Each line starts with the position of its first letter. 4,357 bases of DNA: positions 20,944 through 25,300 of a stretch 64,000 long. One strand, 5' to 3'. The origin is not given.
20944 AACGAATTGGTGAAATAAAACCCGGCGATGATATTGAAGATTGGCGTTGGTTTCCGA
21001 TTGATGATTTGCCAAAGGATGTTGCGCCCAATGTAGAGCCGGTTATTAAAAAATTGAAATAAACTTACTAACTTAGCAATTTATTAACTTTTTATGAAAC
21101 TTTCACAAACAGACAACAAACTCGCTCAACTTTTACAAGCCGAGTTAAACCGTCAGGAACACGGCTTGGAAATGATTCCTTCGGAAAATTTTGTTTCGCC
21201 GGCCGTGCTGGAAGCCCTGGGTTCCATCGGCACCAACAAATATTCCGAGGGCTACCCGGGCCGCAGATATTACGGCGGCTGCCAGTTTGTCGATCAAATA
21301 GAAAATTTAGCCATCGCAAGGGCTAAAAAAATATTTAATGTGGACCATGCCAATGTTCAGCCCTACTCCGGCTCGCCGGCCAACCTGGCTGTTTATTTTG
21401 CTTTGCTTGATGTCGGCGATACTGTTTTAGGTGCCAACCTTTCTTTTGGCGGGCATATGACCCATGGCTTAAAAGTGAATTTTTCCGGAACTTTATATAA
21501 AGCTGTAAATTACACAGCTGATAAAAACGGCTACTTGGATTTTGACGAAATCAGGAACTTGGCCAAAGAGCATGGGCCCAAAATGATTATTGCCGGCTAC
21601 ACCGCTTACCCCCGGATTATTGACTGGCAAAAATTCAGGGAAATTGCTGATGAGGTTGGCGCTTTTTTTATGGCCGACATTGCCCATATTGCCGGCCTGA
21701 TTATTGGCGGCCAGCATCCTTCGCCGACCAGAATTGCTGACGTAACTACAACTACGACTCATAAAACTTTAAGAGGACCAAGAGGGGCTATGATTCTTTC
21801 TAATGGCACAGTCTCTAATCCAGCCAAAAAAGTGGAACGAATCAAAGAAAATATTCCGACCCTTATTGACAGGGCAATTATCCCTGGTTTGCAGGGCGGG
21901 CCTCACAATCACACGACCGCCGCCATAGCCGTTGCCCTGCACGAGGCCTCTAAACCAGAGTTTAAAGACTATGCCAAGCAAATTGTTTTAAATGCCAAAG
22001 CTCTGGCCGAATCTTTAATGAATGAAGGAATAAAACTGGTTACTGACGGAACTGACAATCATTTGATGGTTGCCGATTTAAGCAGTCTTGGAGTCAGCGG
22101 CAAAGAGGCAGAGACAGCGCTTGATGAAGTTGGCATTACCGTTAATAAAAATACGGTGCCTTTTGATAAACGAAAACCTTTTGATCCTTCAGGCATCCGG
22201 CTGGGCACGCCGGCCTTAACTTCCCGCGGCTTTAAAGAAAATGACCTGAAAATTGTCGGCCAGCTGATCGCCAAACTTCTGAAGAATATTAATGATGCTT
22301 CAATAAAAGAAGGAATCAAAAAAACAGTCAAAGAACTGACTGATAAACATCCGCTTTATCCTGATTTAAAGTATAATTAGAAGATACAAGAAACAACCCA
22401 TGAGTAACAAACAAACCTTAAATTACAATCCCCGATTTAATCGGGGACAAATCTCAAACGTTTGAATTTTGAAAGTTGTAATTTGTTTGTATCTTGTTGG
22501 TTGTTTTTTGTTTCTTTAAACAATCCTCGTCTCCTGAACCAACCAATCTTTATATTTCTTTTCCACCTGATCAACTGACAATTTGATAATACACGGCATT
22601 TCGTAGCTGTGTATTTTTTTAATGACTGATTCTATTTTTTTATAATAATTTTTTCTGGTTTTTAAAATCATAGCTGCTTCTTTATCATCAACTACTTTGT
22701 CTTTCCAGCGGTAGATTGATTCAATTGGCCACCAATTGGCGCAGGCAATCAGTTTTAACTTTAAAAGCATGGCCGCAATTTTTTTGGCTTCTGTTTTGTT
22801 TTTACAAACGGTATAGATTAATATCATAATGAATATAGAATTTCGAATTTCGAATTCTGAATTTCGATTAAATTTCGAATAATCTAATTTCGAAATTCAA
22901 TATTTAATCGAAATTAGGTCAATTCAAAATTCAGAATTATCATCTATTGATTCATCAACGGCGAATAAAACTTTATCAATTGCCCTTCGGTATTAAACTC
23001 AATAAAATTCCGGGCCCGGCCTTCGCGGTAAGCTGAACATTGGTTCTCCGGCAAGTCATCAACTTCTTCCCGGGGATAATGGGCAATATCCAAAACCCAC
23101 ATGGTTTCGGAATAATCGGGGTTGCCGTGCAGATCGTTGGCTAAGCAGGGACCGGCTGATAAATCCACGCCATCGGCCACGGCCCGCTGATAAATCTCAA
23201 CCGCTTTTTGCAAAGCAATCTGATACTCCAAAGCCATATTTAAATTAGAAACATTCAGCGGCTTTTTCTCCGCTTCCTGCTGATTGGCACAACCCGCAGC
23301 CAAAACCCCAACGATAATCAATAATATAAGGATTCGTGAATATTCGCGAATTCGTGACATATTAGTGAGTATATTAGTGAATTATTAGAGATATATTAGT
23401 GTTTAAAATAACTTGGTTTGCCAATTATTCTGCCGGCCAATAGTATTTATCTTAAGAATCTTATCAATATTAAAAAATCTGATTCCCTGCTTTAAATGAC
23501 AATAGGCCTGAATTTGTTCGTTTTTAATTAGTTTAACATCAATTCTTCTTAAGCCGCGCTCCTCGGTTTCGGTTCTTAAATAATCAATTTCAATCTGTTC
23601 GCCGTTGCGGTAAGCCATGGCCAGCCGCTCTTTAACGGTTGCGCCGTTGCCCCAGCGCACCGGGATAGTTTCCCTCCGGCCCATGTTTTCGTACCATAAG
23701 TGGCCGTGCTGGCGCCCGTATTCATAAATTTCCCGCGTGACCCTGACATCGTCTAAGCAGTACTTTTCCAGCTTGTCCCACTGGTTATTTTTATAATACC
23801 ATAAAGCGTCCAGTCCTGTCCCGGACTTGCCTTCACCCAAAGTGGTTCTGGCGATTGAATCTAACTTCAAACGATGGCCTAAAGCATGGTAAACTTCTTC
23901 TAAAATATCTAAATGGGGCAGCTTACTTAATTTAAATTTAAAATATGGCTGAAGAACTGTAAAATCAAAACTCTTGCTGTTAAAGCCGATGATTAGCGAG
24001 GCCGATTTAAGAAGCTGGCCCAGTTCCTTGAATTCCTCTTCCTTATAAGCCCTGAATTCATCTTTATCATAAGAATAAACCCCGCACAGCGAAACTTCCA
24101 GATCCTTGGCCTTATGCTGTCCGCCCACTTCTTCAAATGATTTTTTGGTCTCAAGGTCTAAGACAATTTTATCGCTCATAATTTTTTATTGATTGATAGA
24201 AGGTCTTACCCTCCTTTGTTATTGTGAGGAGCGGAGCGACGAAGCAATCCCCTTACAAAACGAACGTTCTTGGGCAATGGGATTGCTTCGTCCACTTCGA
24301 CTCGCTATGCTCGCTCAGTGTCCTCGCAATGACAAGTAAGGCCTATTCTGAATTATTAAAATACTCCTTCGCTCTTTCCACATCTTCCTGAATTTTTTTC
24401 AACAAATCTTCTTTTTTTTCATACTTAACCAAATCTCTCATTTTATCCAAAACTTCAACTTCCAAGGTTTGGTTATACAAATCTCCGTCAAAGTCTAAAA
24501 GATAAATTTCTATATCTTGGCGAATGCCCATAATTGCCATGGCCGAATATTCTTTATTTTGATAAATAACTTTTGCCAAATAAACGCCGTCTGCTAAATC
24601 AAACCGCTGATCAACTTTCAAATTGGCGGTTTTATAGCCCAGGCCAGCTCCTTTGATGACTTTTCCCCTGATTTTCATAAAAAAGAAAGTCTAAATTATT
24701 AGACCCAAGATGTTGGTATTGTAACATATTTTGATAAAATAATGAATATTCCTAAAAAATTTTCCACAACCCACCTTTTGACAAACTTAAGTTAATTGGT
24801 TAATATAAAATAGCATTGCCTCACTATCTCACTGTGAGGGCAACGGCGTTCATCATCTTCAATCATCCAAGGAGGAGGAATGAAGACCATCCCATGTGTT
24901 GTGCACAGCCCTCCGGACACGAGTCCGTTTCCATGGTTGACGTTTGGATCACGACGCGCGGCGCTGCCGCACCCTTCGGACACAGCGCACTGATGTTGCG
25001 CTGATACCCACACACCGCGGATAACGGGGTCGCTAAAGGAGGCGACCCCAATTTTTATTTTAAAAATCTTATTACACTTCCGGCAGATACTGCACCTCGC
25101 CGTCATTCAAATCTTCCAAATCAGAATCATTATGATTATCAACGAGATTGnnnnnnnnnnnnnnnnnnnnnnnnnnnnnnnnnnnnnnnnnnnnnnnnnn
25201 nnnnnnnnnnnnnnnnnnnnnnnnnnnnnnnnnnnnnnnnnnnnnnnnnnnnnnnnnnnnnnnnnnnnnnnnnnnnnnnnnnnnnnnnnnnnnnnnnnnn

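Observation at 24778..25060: Promoter-to-terminator delimited GC-rich transcription unit (about 250 nt) with no annotated gene: candidate sRNA and/or 37-aa sORF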

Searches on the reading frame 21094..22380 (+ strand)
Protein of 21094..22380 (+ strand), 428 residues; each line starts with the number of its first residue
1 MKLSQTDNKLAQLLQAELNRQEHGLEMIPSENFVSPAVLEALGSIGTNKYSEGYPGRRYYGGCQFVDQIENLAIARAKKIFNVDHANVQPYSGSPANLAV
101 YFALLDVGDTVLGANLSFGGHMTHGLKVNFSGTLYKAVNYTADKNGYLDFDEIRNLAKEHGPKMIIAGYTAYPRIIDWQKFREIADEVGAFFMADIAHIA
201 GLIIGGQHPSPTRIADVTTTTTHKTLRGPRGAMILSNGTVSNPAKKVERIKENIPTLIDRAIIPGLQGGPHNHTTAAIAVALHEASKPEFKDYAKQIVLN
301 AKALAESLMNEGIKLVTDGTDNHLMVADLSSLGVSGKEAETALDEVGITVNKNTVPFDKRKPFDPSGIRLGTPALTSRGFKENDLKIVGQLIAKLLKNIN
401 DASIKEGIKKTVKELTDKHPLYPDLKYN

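Call 11: search_protein_families(library=pfam, proteins=[window:21094-22380:+])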
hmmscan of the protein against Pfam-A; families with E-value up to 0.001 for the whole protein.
window:21094-22380:+ (428 aa): 2 families
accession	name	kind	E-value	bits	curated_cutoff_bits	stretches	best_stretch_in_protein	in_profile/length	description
PF00464.25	SHMT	-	1.2e-166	554.7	27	1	3-392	1-399/399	Serine hydroxymethyltransferase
PF00155.27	Aminotran_1_2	-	9.3e-07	28.8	19.7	1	58-356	36-336/361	Aminotransferase class I and II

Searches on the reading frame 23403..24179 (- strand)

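Call 11: search_protein_families(library=pfam, proteins=[window:23403-24179:-])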
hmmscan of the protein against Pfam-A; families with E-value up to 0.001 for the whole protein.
window:23403-24179:- (258 aa): 4 families
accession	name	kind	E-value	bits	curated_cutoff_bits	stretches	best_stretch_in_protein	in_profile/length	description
PF13482.12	RNase_H_2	-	5.9e-12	46.3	22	1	24-154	13-163/165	RNase_H superfamily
PF13280.12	WYL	-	0.00017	21.9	21.8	0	184-244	4-68/70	WYL domain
PF10108.15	DNA_pol_B_exo2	-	0.00034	20.8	24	0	87-148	104-166/213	Predicted 3'-5' exonuclease related to the exonuclease domain of PolB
PF01612.26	DNA_pol_A_exo1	-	0.00074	19.8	23.6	0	8-153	26-166/173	3'-5' exonuclease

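Call 68: search_protein_families(library=padloc, proteins=[window:23403-24179:-], max_evalue=0.001)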
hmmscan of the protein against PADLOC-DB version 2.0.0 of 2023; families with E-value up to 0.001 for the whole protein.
window:23403-24179:- (258 aa): 2 families
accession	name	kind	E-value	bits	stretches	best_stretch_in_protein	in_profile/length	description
PDLC01457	WYL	-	6.4e-07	27.2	1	184-249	128-196/229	"CAS-I,CAS-II,CAS-III,CAS-IV,CAS-V,CAS-VI; associated_signaling"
PDLC03787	RTasWYL-YodC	-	8.4e-05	19.9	1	218-247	321-350/354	DRT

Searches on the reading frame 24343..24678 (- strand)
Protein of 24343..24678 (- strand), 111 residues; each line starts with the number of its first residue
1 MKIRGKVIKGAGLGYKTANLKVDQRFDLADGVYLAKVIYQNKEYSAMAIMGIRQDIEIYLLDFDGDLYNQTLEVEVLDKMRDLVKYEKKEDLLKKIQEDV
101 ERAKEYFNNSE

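Call 11: search_protein_families(library=pfam, proteins=[window:24343-24678:-])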
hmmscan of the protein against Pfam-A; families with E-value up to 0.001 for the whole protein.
window:24343-24678:- (111 aa): 1 family
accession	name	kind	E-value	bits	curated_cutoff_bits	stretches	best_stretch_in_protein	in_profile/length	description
PF01687.23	Flavokinase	-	7.2e-25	88.1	19.6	1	2-107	6-124/124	Riboflavin kinase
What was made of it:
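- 24343..24678 (-): Flanking gene: riboflavin kinase (111 aa). Call 11: PF01687, E 7e-25.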

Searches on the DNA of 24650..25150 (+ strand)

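Call 4: search_rna_families(source=window, start=24650, end=25150, threshold=evalue, max_evalue=10, show_alignments=4)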
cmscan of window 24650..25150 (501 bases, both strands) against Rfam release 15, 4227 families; matches with E-value up to 10: 6.
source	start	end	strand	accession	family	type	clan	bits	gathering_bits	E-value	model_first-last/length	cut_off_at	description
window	24694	24740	+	RF01817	RsaB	Gene; sRNA;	-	19.3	55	2.8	1-60/60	no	RNA Staph. aureus A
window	24808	24861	-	RF00274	SNORD57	Gene; snRNA; snoRNA; CD-box;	CL00058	17.2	47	0.95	1-72/72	no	Small nucleolar RNA SNORD57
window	24795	24863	-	RF00188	SNORD103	Gene; snRNA; snoRNA; CD-box;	-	14.3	45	6.4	1-83/83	no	Small nucleolar RNA SNORD103/SNORD85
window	25025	25075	+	RF01581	RUF6-5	Gene; sRNA;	-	13.5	70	9.6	1-156/156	no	Plasmodium RNA of unknown function RUF6-5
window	24840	24859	-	RF01304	sR5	Gene; snRNA; snoRNA; CD-box;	-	10.4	40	9.1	1-53/53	no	Small nucleolar RNA sR5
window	24654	24673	+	RF01123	sR35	Gene; snRNA; snoRNA; CD-box;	-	10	60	8.8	32-57/57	no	Small nucleolar RNA sR35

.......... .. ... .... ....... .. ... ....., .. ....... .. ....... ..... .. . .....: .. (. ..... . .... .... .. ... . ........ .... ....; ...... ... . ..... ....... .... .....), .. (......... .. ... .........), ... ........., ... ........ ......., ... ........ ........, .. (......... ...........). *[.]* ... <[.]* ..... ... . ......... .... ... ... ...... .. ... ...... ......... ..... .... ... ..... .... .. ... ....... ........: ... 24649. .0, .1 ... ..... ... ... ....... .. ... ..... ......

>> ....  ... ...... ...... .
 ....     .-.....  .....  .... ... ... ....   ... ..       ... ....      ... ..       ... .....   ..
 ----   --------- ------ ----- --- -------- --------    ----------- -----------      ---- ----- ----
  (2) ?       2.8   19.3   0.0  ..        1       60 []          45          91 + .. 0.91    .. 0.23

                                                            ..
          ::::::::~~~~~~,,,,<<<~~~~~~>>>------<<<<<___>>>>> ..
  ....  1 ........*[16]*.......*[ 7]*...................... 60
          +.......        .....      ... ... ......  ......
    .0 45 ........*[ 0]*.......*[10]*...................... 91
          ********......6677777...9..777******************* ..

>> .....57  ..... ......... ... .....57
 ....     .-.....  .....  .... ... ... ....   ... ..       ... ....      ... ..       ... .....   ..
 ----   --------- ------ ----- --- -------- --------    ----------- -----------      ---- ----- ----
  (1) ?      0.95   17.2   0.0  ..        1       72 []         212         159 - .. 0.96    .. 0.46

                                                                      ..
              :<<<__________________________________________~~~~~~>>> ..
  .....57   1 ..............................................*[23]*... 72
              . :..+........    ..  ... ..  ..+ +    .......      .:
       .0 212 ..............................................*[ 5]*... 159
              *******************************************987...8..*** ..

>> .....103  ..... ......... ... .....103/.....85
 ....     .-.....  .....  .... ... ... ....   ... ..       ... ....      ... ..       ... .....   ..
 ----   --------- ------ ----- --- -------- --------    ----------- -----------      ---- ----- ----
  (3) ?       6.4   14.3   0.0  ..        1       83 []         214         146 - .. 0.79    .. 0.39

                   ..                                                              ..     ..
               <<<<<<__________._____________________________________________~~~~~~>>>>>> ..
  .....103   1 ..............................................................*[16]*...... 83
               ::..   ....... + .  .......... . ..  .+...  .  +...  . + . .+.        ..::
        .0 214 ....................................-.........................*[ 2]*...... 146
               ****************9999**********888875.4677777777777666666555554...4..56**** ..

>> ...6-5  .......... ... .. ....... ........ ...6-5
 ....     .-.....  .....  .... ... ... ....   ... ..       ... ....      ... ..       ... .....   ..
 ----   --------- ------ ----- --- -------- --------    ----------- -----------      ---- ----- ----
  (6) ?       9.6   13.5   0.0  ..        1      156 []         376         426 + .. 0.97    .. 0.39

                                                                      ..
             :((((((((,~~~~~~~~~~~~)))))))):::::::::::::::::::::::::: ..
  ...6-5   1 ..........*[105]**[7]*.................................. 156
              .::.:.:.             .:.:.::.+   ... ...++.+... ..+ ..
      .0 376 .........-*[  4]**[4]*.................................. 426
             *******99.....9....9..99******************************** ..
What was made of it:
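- On Rfam housekeeping RNAs (6S RF00013, SRP RF00169/RF01854, RNase P RF00010/11, tmRNA RF00023): Call 4, run on 24650-25150 at E<=10, gave only chance-level snoRNA, RsaB and RUF6 hits (10-19 bits against gathering scores of 40-70).
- No hit for any of these families at E<=10 (call 4).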

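Call 26: search_dna_similar(query=window:24760-25075:+, collection=phages, mode=distant, max_evalue=1)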
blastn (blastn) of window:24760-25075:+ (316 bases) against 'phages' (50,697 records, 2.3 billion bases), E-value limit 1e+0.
No match.

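Call 27: search_dna_similar(query=window:24760-25075:+, collection=plasmids, mode=distant, max_evalue=1)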
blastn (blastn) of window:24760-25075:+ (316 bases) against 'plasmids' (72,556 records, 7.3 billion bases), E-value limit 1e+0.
Records with a match: 1; places in all: 1; records where one place covers at least 80% of the query: 0.
Best place of each record, by identity: 90-95% 1.
By first word of the organism name: Teredinibacter 1.
By predicted mobility (MOB-suite, as given by PLSDB): non-mobilizable 1.
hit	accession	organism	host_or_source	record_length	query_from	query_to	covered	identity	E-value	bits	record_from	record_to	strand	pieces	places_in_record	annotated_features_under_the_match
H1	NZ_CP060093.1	Teredinibacter purpureus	Bankia setacea,cell culture,gills,gills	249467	284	310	9%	92.6%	1e+0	41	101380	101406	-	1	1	CPBP family intramembrane glutamic endopeptidase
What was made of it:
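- Tried and rejected: blastn against phage and plasmid collections found nothing (calls 26, 27).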

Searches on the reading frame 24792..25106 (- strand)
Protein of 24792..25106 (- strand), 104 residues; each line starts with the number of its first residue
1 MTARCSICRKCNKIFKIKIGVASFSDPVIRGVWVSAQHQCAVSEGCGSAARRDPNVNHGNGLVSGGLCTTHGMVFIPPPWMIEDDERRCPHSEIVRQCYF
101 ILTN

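Call 11: search_protein_families(library=pfam, proteins=[window:24792-25106:-])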
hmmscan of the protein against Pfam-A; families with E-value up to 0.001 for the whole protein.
window:24792-25106:- (104 aa): 0 families

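Call 22: find_encoding_contigs(protein=window:24792-25106:-, flank=3000, max_places=6)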
Protein window:24792-25106:- (104 aa): no gene with exactly this product is on record in the collection.

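Call 30: find_related_loci(query=window:24795-25049:-, collection=metagenome_contigs, flank=3000)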
Query window:24795-25049:- (85 aa) in metagenome_contigs; peptide patterns used: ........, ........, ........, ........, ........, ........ (x = any residue, [..] = any of these).
64 stretches matched a pattern, but none encodes a relative of the query by tblastn (E <= 1e-3).

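Call 31: search_protein_families(library=pfam, proteins=[window:24795-25106:-], max_evalue=10)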
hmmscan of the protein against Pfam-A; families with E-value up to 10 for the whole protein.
seq(104 aa): 0 families

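Call 32: search_protein_families(library=ncbifam, proteins=[window:24795-25106:-], max_evalue=10)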
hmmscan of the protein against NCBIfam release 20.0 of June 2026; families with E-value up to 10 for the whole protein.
seq(104 aa): 0 families

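Call 60: find_homologous_proteins(query=window:24792-25106:-, max_evalue=10)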
Query window:24792-25106:-: 2 candidates shared short words with the query, none scored E <= 10.

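Call 72: find_related_loci(query=window:24795-25049:-, collection=viral_contigs, flank=2000)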
Query window:24795-25049:- (85 aa) in viral_contigs; peptide patterns used: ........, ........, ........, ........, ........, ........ (x = any residue, [..] = any of these).
4 stretches matched a pattern, but none encodes a relative of the query by tblastn (E <= 1e-3).
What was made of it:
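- Tried and rejected: Six back-translated 24-nt blocks spanning the element found nothing in JGI metagenomes (call 30) or viral contigs (call 72).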
